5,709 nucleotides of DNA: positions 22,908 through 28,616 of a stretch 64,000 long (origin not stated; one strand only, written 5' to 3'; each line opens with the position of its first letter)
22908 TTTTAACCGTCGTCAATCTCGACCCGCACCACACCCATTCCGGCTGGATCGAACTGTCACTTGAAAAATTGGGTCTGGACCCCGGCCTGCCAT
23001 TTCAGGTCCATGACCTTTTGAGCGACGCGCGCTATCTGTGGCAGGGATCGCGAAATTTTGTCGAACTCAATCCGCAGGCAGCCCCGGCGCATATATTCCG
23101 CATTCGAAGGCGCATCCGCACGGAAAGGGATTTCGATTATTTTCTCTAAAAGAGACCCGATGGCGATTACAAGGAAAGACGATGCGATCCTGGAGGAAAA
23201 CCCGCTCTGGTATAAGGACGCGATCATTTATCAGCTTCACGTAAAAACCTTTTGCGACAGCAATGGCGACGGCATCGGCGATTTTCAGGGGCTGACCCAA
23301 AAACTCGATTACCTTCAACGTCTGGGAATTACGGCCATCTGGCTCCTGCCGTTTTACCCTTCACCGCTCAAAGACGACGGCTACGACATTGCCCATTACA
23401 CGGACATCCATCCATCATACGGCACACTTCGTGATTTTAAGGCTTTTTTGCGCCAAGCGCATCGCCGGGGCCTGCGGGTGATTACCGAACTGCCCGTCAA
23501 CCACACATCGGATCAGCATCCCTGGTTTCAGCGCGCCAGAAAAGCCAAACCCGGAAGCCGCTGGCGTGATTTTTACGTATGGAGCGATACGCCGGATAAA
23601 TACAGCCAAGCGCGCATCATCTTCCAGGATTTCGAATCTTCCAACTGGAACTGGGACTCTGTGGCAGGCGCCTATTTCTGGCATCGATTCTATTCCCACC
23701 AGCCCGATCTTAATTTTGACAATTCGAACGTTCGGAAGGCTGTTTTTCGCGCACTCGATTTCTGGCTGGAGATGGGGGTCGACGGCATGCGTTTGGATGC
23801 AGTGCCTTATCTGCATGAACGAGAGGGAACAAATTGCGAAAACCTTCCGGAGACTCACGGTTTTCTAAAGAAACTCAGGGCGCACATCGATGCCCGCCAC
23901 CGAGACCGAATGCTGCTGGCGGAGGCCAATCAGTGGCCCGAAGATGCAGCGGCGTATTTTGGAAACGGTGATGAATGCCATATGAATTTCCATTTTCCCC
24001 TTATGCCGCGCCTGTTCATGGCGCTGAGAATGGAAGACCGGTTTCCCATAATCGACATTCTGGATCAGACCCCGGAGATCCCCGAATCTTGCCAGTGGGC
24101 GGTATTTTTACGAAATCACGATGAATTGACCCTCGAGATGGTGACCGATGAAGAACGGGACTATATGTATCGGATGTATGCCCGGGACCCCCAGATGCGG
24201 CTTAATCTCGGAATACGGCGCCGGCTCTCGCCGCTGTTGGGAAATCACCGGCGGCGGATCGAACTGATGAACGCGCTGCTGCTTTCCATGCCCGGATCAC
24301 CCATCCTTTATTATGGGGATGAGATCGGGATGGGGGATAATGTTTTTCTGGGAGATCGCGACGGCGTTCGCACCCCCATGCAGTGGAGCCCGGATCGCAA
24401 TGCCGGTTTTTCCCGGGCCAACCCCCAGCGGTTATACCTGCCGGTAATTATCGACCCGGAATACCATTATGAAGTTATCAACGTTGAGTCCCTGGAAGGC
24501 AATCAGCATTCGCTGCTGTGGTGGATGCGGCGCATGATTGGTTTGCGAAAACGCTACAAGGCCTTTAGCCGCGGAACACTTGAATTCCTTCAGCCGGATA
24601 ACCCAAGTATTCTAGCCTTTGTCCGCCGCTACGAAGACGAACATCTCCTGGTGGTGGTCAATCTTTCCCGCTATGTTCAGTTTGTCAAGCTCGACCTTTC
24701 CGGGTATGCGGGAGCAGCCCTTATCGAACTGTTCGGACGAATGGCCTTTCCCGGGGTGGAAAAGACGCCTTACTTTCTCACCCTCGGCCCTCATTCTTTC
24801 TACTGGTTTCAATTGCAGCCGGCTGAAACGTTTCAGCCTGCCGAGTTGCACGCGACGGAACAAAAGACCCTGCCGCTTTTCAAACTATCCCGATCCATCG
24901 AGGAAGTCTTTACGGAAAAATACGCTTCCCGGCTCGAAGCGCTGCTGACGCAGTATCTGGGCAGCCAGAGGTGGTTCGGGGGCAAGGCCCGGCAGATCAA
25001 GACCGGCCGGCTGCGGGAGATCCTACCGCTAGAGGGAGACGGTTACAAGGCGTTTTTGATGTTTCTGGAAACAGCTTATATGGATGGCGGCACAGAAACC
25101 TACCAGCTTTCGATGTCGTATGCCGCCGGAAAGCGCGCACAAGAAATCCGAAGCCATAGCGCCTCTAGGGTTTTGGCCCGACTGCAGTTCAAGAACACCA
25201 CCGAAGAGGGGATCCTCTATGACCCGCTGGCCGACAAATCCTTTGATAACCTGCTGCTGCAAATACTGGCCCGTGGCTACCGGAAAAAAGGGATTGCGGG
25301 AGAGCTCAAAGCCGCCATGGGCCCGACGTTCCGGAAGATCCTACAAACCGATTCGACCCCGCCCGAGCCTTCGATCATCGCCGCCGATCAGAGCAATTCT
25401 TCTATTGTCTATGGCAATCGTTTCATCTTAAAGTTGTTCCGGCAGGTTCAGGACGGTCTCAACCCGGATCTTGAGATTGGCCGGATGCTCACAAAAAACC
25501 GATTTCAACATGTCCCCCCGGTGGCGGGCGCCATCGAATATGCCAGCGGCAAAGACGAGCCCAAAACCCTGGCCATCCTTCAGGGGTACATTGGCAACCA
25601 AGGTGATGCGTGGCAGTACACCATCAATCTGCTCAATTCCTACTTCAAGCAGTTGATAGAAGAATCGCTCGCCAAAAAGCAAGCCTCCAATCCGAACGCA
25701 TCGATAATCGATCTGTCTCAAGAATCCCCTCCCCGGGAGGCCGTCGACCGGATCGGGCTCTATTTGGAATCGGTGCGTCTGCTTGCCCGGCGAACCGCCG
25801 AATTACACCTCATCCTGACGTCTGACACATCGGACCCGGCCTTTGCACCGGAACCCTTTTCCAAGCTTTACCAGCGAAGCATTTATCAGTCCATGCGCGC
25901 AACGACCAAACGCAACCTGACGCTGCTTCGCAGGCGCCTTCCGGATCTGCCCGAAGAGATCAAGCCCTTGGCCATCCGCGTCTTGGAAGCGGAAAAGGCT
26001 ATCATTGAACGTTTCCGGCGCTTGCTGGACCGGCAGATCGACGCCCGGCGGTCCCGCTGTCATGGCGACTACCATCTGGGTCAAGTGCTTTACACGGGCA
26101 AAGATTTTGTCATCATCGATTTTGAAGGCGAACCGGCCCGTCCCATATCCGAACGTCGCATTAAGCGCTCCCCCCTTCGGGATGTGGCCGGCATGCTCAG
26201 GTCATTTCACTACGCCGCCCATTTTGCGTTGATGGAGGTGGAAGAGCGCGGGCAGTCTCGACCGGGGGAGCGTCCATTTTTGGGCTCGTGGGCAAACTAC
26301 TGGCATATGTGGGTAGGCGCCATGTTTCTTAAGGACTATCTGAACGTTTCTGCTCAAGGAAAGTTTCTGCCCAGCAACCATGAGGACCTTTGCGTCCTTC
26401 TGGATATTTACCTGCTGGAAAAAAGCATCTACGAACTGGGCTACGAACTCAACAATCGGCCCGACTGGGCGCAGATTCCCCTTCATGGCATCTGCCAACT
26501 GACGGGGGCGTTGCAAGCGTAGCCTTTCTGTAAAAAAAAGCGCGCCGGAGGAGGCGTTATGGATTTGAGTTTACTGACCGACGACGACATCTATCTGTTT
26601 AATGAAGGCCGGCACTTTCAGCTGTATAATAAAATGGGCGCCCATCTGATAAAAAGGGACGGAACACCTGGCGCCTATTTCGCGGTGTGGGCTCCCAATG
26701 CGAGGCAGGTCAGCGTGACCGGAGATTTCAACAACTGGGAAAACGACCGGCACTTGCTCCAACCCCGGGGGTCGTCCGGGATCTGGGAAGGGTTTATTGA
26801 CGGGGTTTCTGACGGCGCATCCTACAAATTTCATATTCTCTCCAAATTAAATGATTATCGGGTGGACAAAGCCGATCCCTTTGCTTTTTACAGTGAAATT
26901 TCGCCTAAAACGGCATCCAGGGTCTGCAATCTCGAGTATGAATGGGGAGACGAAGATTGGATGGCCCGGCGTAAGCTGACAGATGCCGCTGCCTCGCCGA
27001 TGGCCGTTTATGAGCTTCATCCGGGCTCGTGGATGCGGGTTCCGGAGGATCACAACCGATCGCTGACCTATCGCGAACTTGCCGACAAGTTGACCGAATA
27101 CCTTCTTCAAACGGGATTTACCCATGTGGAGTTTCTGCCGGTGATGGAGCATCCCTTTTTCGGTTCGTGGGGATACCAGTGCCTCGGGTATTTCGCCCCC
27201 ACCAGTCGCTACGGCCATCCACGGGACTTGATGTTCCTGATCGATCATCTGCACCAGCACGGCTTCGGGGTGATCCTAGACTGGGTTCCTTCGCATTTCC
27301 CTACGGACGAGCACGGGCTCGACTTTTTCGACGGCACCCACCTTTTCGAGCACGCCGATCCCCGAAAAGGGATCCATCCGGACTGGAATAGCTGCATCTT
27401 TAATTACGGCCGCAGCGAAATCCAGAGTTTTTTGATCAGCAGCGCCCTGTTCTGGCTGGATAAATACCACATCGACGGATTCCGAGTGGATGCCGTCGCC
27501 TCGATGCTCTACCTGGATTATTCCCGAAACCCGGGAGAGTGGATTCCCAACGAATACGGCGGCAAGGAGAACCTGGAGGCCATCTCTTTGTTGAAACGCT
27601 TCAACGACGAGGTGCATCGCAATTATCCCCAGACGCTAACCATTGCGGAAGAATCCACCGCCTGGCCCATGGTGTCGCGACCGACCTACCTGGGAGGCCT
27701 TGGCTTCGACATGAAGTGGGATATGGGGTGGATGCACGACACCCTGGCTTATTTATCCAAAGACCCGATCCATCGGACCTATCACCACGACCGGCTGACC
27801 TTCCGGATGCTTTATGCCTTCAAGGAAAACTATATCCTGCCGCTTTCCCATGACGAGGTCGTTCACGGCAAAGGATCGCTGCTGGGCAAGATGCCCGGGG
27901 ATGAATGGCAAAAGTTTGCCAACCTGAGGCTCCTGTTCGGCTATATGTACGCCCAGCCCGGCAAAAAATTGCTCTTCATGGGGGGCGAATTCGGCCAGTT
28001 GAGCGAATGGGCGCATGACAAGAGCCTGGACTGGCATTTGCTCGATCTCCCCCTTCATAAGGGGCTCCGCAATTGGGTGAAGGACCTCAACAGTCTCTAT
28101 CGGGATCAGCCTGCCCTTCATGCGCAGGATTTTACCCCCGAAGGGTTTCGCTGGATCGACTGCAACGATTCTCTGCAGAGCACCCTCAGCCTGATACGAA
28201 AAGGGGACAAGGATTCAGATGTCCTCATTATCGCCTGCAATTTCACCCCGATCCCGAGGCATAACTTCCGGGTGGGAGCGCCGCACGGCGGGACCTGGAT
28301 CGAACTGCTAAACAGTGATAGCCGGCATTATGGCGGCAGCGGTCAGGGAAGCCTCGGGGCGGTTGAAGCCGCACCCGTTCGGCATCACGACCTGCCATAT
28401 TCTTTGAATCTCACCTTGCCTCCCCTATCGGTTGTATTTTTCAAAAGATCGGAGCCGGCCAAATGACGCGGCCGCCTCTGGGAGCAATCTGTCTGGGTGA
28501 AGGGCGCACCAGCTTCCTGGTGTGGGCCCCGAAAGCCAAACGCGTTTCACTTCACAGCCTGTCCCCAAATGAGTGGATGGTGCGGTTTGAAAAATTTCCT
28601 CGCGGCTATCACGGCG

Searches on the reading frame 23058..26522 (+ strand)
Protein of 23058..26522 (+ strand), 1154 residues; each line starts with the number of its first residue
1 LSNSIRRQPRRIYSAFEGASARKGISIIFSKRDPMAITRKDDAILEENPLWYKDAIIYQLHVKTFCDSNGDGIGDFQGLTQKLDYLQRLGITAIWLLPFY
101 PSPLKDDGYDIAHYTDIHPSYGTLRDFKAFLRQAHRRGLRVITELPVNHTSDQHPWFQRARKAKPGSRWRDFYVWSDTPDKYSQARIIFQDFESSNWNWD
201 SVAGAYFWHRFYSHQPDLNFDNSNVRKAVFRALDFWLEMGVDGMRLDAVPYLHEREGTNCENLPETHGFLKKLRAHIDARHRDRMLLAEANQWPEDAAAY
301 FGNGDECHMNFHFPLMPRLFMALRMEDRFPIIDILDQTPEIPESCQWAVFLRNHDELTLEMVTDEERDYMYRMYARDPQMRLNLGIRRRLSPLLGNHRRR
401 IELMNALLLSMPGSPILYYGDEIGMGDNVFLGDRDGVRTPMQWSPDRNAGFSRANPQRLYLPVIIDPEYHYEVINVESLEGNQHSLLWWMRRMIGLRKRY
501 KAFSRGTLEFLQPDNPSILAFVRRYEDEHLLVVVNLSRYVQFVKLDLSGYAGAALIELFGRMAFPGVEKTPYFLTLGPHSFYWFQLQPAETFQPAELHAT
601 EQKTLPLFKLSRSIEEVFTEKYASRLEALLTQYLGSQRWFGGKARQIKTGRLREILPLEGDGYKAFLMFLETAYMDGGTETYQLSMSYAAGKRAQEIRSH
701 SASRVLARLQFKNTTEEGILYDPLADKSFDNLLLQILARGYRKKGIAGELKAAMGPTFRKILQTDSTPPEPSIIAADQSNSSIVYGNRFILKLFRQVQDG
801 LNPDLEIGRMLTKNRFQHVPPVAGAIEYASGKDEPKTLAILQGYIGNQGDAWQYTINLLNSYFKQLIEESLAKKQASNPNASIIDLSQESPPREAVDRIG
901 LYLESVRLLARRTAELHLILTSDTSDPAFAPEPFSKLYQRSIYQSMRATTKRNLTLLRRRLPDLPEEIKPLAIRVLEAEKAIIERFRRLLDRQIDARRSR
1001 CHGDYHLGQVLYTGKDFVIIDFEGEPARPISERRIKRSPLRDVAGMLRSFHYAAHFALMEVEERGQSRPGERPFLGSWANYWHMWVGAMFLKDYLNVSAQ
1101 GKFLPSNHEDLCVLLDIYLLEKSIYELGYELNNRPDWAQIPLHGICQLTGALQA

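Call 35: search_protein_families(library=pfam, proteins=[window:23058-26522:+], max_evalue=0.00001)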
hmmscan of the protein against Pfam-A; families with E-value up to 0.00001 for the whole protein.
window:23058-26522:+ (1154 aa): 3 families
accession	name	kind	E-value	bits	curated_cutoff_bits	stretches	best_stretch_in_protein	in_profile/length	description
PF00128.31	Alpha-amylase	-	1.8e-95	321.2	22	1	59-506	1-446/446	Alpha amylase, catalytic domain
PF16657.11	Malt_amylase_C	-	7.6e-25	87.2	27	1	506-583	1-75/75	Maltogenic Amylase, C-terminal domain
PF01636.29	APH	-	1.8e-07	31.6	23.2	1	907-1023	98-195/239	Phosphotransferase enzyme family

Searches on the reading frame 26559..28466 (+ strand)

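Call 35: search_protein_families(library=pfam, proteins=[window:26559-28466:+], max_evalue=0.00001)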
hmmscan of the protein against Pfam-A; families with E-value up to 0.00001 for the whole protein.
window:26559-28466:+ (635 aa): 3 families
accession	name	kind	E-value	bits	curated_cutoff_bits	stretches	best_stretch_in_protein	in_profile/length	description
PF02806.24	Alpha-amylase_C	-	2.9e-20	72.8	21.2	1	532-630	1-94/95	Alpha amylase, C-terminal all-beta domain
PF02922.24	CBM_48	-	4.8e-18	65.7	22.4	1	25-109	1-83/83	Carbohydrate-binding module 48 (Isoamylase N-terminal domain)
PF00128.31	Alpha-amylase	-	5.6e-12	46.1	22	0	175-249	22-94/446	Alpha amylase, catalytic domain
